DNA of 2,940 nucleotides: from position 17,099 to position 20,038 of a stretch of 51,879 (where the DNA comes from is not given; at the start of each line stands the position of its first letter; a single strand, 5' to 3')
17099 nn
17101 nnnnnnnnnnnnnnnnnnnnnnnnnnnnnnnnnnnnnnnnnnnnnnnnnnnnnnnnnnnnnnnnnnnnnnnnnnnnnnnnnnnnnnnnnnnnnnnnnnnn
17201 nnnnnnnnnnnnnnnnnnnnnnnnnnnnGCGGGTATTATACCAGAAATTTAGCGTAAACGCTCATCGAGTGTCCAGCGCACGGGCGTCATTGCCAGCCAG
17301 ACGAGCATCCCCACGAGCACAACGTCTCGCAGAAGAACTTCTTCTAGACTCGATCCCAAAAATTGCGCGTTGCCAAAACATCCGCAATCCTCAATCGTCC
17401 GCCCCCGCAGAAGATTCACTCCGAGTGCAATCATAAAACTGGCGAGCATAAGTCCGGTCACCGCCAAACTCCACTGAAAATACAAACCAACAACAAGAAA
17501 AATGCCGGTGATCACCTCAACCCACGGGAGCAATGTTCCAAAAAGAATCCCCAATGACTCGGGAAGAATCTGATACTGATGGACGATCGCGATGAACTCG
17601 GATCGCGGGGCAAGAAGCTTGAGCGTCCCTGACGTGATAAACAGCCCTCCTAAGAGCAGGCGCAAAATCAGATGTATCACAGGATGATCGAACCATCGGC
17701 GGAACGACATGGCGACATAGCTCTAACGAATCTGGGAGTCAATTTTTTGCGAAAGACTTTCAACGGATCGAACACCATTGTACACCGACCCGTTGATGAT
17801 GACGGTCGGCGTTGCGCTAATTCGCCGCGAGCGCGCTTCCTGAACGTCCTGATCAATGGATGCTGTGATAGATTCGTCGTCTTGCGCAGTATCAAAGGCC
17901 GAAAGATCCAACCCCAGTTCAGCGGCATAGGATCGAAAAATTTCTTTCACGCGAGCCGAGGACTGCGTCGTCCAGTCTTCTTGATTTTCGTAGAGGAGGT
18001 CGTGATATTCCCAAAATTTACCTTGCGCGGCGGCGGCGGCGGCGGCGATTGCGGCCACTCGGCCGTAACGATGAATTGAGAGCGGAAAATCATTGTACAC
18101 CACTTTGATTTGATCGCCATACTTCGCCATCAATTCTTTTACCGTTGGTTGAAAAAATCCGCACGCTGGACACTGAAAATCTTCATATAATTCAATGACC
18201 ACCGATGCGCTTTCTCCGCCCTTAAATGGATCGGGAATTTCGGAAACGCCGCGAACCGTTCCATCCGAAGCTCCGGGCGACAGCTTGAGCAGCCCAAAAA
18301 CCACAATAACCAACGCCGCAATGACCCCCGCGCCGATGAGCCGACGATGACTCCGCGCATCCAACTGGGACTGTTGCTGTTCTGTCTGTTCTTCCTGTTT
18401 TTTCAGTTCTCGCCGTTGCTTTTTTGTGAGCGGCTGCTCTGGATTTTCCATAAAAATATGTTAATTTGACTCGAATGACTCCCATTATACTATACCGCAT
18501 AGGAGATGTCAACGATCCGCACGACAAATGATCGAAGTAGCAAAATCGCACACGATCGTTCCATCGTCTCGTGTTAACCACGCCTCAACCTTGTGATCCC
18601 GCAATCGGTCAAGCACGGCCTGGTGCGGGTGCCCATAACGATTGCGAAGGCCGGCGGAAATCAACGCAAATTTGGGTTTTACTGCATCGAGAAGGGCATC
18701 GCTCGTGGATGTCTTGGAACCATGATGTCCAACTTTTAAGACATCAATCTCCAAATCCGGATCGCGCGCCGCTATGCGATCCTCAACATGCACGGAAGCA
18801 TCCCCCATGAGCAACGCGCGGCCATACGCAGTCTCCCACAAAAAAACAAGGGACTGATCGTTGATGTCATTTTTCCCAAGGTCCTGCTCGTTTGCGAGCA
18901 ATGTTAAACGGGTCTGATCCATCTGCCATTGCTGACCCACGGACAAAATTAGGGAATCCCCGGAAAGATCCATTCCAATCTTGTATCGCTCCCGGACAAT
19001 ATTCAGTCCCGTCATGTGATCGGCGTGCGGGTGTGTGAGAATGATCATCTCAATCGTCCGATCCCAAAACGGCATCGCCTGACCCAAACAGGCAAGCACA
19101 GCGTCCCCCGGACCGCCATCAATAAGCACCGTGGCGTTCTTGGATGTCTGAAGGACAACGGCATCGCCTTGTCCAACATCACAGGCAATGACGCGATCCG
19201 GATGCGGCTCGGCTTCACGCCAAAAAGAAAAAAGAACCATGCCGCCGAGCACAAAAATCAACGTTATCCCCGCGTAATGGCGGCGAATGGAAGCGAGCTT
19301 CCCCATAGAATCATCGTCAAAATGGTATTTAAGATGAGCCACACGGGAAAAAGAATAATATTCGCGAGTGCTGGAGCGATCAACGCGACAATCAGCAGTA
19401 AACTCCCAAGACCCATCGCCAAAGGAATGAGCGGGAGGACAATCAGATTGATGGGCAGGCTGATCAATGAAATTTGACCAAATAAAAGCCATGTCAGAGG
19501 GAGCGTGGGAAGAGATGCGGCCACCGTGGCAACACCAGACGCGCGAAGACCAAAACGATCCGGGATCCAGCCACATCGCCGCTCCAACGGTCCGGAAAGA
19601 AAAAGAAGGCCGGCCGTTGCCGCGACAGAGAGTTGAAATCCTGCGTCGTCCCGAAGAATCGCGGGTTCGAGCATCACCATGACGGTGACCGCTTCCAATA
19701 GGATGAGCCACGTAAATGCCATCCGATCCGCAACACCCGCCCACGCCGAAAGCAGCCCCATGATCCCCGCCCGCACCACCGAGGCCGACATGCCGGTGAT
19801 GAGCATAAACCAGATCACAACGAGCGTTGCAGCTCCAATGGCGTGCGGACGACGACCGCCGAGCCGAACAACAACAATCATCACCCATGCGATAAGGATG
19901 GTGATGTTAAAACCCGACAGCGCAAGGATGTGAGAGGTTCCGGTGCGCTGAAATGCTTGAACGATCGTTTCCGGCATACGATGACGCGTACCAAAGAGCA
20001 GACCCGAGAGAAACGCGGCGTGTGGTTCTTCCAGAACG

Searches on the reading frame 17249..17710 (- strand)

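Call 82: search_protein_families(library=pfam, proteins=[window:17249-17710:-], max_evalue=0.001)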
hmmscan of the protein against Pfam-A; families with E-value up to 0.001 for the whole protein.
window:17249-17710:- (153 aa): 2 families
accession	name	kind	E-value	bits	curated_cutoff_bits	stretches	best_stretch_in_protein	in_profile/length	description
PF07291.16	MauE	-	3.5e-25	89.2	27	1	12-141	4-127/128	Methylamine utilisation protein MauE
PF07681.17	DoxX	-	6.5e-06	27.1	23.6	1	14-90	3-78/85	DoxX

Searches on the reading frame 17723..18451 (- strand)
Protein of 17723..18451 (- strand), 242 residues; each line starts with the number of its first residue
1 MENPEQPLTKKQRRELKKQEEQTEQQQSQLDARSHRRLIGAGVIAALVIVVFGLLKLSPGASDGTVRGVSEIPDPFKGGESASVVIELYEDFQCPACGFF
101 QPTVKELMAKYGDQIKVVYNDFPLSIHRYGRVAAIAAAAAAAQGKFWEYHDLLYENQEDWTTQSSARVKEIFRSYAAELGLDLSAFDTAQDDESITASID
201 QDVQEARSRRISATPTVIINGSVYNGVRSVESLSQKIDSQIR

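Call 82: search_protein_families(library=pfam, proteins=[window:17723-18451:-], max_evalue=0.001)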
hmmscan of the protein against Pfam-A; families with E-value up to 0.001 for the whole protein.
window:17723-18451:- (242 aa): 4 families
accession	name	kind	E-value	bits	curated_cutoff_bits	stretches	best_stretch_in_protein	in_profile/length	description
PF13462.12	Thioredoxin_4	-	1.7e-28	100.3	23.2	1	74-238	5-164/165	Thioredoxin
PF01323.26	DSBA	-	4.3e-19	69.5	25.6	1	86-237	2-190/191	DSBA-like thioredoxin domain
PF13192.12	Thioredoxin_3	-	5.7e-05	23.5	24.8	0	183-234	31-72/76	Thioredoxin domain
PF13743.12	Thioredoxin_5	-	6.9e-05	23.1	27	1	133-220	77-164/186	Thioredoxin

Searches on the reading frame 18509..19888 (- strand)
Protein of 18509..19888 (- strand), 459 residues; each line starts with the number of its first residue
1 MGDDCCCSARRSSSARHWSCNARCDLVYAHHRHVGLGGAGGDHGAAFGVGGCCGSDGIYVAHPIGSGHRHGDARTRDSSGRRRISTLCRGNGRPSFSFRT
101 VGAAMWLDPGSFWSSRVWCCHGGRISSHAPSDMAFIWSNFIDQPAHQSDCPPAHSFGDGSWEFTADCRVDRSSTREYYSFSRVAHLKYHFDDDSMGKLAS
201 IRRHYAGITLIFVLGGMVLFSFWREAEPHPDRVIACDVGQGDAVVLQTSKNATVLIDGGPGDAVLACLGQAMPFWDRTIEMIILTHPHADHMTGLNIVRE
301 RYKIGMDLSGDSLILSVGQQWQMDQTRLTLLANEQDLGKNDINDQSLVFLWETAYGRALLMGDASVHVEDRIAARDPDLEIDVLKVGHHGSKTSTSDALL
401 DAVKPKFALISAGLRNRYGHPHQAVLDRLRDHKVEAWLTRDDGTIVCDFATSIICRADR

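Call 82: search_protein_families(library=pfam, proteins=[window:18509-19888:-], max_evalue=0.001)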
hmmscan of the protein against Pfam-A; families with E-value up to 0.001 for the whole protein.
window:18509-19888:- (459 aa): 3 families
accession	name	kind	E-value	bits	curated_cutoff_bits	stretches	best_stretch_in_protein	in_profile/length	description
PF00753.33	Lactamase_B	-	8.2e-11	42.6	22.7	1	237-304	2-69/196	Metallo-beta-lactamase superfamily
PF12706.13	Lactamase_B_2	-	2.3e-06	27.8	27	1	253-301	2-53/200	Beta-lactamase superfamily domain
PF13483.12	Lactamase_B_3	-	0.00086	19.8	24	0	247-404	12-149/160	Beta-lactamase superfamily domain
